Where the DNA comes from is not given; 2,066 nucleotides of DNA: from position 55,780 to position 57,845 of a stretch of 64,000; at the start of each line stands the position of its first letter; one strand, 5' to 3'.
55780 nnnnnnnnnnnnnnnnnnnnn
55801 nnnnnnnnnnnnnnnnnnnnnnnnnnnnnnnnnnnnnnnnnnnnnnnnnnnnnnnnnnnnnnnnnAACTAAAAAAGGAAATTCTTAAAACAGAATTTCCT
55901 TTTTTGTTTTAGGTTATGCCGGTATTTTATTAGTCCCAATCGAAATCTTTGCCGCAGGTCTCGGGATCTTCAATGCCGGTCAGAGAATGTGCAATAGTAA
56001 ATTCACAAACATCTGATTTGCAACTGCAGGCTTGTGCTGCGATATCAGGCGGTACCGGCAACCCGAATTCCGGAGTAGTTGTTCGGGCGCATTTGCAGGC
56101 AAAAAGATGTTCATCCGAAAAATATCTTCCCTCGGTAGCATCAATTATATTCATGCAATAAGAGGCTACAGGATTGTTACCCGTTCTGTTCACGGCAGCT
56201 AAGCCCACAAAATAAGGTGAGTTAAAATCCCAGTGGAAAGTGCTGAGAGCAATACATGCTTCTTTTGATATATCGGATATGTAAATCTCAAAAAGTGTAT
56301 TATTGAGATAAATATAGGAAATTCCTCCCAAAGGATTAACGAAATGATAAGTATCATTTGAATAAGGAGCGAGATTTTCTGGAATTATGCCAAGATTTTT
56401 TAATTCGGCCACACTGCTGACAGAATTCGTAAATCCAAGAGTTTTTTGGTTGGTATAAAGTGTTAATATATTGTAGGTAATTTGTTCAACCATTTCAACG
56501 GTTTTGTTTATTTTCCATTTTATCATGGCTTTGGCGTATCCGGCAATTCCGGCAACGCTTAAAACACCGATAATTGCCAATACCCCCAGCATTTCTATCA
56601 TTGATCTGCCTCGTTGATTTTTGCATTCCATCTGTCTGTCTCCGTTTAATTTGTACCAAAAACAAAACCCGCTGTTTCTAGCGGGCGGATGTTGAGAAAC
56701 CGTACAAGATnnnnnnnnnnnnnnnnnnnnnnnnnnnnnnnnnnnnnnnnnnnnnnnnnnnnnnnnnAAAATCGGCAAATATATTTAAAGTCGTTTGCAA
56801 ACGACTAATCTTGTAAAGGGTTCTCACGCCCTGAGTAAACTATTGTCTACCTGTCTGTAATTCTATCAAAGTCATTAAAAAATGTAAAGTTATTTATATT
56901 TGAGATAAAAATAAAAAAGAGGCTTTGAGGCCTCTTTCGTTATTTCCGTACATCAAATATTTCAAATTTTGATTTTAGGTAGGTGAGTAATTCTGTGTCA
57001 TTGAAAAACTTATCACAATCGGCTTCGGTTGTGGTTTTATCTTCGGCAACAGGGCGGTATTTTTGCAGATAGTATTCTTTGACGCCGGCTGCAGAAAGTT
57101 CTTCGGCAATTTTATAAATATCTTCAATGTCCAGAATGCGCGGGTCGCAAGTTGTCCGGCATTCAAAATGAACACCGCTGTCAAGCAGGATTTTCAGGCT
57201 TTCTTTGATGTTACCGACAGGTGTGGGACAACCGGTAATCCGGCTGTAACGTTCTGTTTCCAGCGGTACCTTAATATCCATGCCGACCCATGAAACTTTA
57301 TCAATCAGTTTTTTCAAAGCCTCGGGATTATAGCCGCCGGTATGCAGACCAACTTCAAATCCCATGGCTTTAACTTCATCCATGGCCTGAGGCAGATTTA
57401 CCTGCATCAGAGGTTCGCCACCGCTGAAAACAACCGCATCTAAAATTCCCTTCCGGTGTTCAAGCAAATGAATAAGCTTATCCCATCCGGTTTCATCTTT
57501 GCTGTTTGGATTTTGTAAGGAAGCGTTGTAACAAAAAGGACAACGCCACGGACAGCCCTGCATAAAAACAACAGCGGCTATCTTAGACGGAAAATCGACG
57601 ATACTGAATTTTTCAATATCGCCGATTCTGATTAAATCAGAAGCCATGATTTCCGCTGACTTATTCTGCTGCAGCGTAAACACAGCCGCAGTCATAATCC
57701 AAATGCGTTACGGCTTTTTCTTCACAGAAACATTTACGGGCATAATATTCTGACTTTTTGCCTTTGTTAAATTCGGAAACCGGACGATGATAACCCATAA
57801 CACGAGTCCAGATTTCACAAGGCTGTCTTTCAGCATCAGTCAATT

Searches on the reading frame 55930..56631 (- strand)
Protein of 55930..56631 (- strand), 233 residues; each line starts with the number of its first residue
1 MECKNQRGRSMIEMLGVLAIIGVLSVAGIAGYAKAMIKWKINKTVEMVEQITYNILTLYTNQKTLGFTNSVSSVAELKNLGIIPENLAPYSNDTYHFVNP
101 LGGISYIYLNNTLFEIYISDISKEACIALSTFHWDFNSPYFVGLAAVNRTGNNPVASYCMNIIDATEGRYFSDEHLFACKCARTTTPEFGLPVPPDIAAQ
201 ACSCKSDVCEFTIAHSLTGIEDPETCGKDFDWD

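Call 9: search_protein_families(library=pfam, proteins=[window:55930-56631:-], max_evalue=0.001)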
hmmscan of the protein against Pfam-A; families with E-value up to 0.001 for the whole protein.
window:55930-56631:- (233 aa): 1 family
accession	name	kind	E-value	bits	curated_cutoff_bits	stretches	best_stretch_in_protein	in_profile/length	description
PF07963.17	N_methyl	-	0.00044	20.2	21.2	1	4-27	2-25/27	Prokaryotic N-terminal methylation motif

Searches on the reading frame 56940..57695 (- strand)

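Call 70: search_protein_families(library=pfam, proteins=[window:56940-57695:-], max_evalue=0.01)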
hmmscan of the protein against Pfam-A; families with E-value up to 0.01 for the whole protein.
window:56940-57695:- (251 aa): 2 families
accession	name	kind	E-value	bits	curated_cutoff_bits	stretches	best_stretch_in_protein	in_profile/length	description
PF04055.27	Radical_SAM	-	1.1e-18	68.4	29.5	1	42-176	1-142/166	Radical SAM superfamily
PF13353.11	Fer4_12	-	8.9e-10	39.4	22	1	41-110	8-79/137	4Fe-4S single cluster domain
